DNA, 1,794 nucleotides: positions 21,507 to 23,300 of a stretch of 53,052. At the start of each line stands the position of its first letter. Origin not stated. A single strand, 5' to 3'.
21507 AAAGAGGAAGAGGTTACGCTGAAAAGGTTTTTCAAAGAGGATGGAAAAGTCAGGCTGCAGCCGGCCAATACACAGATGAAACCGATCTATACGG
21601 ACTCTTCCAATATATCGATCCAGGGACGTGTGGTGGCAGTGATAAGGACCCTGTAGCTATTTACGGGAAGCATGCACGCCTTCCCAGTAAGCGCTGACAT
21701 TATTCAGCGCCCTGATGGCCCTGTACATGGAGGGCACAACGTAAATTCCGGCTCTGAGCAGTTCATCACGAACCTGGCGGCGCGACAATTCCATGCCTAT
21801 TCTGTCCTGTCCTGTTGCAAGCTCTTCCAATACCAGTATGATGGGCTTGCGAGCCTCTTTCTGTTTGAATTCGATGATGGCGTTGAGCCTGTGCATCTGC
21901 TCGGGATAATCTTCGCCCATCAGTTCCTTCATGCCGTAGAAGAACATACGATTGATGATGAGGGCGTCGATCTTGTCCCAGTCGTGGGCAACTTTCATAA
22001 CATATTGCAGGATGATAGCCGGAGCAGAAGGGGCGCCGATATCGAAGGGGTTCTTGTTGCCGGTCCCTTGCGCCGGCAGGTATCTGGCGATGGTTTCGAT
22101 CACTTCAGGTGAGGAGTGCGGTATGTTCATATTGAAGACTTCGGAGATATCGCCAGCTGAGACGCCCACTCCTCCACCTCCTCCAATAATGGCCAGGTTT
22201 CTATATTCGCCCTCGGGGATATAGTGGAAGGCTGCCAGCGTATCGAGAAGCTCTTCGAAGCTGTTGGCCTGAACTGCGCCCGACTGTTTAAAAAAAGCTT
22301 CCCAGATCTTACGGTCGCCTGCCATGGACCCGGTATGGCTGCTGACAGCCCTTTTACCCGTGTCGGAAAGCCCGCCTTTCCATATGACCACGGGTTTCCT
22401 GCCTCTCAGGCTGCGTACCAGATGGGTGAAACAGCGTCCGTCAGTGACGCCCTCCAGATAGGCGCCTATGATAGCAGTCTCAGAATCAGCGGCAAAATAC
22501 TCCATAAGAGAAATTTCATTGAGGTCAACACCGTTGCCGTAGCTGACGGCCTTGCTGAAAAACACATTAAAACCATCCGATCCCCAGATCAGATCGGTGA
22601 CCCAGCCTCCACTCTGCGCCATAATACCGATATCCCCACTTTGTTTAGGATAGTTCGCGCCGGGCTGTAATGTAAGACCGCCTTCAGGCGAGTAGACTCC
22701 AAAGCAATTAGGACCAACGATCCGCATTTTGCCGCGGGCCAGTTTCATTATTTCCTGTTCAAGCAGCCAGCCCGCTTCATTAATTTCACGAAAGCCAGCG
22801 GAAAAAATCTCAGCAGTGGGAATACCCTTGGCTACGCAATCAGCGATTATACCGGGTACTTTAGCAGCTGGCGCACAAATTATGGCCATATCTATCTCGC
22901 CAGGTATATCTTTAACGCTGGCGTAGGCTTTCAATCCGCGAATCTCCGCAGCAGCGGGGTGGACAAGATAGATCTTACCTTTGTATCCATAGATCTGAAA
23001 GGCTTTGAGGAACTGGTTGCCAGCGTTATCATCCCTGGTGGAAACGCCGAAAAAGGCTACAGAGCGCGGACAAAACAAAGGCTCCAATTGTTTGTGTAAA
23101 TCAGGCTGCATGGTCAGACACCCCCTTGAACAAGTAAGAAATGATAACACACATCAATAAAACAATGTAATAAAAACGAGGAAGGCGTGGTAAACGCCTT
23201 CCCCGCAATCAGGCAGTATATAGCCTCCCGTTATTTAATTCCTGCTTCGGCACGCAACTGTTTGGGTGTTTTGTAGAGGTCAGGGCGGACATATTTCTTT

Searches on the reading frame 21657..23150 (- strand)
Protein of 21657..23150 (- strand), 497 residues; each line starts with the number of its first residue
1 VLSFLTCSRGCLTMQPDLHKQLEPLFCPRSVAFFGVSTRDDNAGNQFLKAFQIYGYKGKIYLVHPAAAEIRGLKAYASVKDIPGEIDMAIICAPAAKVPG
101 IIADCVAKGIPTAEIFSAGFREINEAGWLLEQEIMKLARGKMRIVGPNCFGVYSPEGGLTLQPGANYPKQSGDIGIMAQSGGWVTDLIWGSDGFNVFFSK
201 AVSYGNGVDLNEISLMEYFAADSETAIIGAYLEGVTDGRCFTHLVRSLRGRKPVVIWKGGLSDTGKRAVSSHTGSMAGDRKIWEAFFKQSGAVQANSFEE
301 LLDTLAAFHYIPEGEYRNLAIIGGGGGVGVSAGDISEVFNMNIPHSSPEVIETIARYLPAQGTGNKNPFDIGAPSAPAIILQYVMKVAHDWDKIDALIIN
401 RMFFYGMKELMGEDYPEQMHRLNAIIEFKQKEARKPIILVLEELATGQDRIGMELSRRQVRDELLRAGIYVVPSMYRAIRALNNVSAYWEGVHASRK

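Call 55: search_protein_families(library=ncbifam, proteins=[window:21657-23150:-], max_evalue=1e-10)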
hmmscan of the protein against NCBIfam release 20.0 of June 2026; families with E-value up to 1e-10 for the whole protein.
window:21657-23150:- (497 aa): 4 families
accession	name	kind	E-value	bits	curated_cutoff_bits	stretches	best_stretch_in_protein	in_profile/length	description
TIGR02717.1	AcCoA-syn-alpha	equivalog_domain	2.1e-99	333.2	567.15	1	22-485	1-443/447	acetate--CoA ligase alpha subunit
NF045494.1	AcCoALig_Archglob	equivalog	4.4e-84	283.1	1200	1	20-488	216-662/665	acetate--CoA ligase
NF045492.1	HydPropCoALig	equivalog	1.1e-65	222.3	1300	1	15-438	242-656/700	3-hydroxypropionate--CoA ligase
NF045493.1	HydDutCoALig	equivalog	4.8e-62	210.5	1300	1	24-372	5-354/698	4-hydroxybutyrate--CoA ligase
